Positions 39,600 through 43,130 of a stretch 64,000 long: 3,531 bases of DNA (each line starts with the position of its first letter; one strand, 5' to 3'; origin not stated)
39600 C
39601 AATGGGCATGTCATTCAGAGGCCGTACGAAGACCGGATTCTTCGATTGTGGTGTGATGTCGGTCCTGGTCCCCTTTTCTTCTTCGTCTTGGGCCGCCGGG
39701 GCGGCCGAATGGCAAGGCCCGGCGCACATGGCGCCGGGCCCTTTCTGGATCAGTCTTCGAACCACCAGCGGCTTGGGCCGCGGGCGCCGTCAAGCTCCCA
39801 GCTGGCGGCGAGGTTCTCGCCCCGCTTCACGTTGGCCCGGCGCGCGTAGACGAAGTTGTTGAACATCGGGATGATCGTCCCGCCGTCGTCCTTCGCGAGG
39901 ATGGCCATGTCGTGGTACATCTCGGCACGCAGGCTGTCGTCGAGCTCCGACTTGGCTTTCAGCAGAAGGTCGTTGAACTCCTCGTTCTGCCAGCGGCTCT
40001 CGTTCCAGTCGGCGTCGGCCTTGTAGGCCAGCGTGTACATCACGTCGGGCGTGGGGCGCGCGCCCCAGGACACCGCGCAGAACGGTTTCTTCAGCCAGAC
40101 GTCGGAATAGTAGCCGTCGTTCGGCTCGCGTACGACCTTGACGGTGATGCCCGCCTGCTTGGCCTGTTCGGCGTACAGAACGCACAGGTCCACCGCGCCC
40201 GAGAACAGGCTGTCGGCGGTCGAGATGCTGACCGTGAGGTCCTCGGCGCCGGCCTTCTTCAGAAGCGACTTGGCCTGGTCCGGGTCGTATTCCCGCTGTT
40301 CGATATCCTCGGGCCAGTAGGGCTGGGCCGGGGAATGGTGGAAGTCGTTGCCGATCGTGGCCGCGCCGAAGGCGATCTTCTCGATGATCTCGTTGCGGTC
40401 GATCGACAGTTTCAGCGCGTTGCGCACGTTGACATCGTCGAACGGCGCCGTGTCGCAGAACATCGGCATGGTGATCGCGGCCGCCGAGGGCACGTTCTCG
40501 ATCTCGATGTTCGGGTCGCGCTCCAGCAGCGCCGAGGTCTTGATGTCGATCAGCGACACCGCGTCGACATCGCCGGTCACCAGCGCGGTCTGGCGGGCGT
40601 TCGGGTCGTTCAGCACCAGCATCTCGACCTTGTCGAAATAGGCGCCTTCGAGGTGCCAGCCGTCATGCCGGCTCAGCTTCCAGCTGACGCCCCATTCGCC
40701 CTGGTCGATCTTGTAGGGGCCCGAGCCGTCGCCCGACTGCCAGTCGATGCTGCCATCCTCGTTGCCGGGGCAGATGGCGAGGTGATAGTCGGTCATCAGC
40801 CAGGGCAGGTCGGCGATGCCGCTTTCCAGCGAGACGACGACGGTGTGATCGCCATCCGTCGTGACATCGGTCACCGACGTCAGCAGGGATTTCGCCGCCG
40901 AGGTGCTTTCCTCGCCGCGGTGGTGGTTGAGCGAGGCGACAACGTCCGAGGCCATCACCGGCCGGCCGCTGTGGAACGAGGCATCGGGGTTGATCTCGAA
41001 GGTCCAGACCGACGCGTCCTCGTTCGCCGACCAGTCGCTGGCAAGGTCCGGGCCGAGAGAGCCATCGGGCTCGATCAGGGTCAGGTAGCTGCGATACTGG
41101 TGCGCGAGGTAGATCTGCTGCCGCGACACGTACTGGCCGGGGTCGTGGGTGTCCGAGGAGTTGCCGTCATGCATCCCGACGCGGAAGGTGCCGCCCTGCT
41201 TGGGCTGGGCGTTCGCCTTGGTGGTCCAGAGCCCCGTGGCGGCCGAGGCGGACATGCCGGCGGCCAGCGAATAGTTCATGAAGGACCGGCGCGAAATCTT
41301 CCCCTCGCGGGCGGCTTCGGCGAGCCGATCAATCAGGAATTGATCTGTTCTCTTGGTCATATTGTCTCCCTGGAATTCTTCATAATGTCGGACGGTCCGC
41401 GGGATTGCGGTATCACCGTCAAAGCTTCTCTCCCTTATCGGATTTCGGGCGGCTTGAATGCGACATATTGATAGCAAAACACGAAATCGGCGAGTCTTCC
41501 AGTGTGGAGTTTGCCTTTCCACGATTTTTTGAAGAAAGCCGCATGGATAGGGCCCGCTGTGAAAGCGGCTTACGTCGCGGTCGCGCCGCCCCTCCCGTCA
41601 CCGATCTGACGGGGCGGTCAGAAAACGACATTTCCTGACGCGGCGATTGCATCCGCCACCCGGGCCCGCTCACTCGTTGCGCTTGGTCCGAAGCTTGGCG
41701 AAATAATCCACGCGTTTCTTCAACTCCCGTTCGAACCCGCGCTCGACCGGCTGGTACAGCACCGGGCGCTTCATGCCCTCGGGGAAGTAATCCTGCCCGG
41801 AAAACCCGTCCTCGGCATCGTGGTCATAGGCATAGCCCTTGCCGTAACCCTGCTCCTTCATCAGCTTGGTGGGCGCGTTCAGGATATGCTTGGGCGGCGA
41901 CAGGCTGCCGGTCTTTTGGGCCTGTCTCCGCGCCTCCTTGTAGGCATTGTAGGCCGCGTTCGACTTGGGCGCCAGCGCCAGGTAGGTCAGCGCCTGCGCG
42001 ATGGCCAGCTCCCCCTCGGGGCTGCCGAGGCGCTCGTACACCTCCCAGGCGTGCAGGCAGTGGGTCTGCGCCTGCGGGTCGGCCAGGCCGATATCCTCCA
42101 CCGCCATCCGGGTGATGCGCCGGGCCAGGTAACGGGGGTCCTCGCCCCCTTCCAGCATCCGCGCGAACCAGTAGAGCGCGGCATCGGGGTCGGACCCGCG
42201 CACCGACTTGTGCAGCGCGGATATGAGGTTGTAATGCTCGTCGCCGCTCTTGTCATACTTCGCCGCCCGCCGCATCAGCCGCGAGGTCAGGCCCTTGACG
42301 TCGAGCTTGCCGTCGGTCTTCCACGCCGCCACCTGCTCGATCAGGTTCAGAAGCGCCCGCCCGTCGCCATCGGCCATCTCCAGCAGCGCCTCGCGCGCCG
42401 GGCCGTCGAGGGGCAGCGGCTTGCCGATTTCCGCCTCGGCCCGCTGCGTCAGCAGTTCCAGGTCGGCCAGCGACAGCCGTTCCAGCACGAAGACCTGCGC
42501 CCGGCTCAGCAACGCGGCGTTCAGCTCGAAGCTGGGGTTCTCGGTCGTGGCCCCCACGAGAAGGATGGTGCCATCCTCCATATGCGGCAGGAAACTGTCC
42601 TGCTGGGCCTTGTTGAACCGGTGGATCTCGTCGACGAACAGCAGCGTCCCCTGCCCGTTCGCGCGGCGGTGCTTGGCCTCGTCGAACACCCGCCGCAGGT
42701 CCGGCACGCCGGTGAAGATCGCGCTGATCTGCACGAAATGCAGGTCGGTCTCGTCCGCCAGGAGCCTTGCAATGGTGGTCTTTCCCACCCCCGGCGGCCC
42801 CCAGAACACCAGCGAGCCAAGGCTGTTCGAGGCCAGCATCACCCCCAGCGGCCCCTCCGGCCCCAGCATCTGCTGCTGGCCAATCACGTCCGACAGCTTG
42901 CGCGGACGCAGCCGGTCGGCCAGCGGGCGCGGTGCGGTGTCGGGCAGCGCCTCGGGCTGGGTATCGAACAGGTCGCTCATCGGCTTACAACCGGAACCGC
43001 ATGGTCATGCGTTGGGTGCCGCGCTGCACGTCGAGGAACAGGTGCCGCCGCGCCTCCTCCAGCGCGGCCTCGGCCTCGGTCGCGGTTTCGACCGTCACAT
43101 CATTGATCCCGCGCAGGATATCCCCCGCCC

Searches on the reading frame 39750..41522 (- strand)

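Call 42: search_protein_families(library=pfam, proteins=[window:39750-41522:-], max_evalue=0.00001)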
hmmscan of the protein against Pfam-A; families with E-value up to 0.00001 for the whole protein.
window:39750-41522:- (590 aa): 1 family
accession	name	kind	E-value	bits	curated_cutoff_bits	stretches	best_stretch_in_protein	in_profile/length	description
PF00496.27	SBP_bac_5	-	3.8e-66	224.1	32.4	1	157-503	3-363/368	Bacterial extracellular solute-binding proteins, family 5 Middle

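Call 61: search_protein_families(library=ncbifam, proteins=[window:39750-41522:-], max_evalue=1e-10)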
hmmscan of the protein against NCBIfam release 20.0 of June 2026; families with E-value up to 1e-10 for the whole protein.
window:39750-41522:- (590 aa): 10 families
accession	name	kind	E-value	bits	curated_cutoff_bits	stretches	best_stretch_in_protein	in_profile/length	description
NF045468.1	Opp5A_nikA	equivalog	8.6e-34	116.8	600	1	150-566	51-470/488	nickel ABC transporter substrate-binding protein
NF045467.1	Opp4A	equivalog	7.9e-26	90.4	650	1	266-428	209-382/556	oligopeptide ABC transporter substrate-binding protein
TIGR02294.1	nickel_nikA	equivalog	3.3e-23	82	393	1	147-426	39-327/501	nickel ABC transporter substrate-binding protein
NF011689.0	PRK15109.1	equivalog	2.4e-19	69.4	560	1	158-544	81-500/547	ABC transporter substrate-binding protein SapA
NF043070.1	DppA_dipep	equivalog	9e-17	60.8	1005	1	266-563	209-514/535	dipeptide ABC transporter periplasmic-binding protein DppA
NF011942.0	PRK15413.1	equivalog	1.2e-16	60.6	594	1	158-463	73-380/512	glutathione ABC transporter substrate-binding protein GsiB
TIGR04028.1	SBP_KPN_01854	hypoth_equivalog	2.4e-15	56.1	468.5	0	266-565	164-490/509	TIGR04028 family ABC transporter substrate-binding protein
NF047575.1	opine_bind_CntA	exception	3.2e-15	55.7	800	1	155-426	76-360/535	staphylopine-dependent metal ABC transporter substrate-binding lipoprotein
NF011684.0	PRK15104.1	equivalog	5.1e-15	55.2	947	0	117-214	43-139/543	oligopeptide ABC transporter substrate-binding protein OppA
NF010149.0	PRK13626.1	equivalog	1.1e-12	47.4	476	1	128-311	135-311/552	HTH-type transcriptional regulator SgrR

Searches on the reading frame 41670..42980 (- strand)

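Call 42: search_protein_families(library=pfam, proteins=[window:41670-42980:-], max_evalue=0.00001)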
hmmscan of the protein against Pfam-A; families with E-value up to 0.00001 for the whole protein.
window:41670-42980:- (436 aa): 5 families
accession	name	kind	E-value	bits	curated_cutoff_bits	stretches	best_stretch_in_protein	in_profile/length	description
PF12002.13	MgsA_C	-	5.2e-66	222.1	27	1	262-426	1-165/167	MgsA AAA+ ATPase C terminal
PF16193.11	AAA_assoc_2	-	2.2e-21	76.3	34.3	1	188-261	4-81/81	AAA C-terminal domain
PF00004.35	AAA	-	5.2e-17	63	21.2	1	58-165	2-127/131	ATPase family associated with various cellular activities (AAA)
PF05496.18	RuvB_N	-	2.2e-14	53.9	27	1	24-146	1-121/159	Holliday junction DNA helicase RuvB P-loop domain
PF07728.20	AAA_5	-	1.7e-06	28.5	22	1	57-147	2-103/139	AAA domain (dynein-related subfamily)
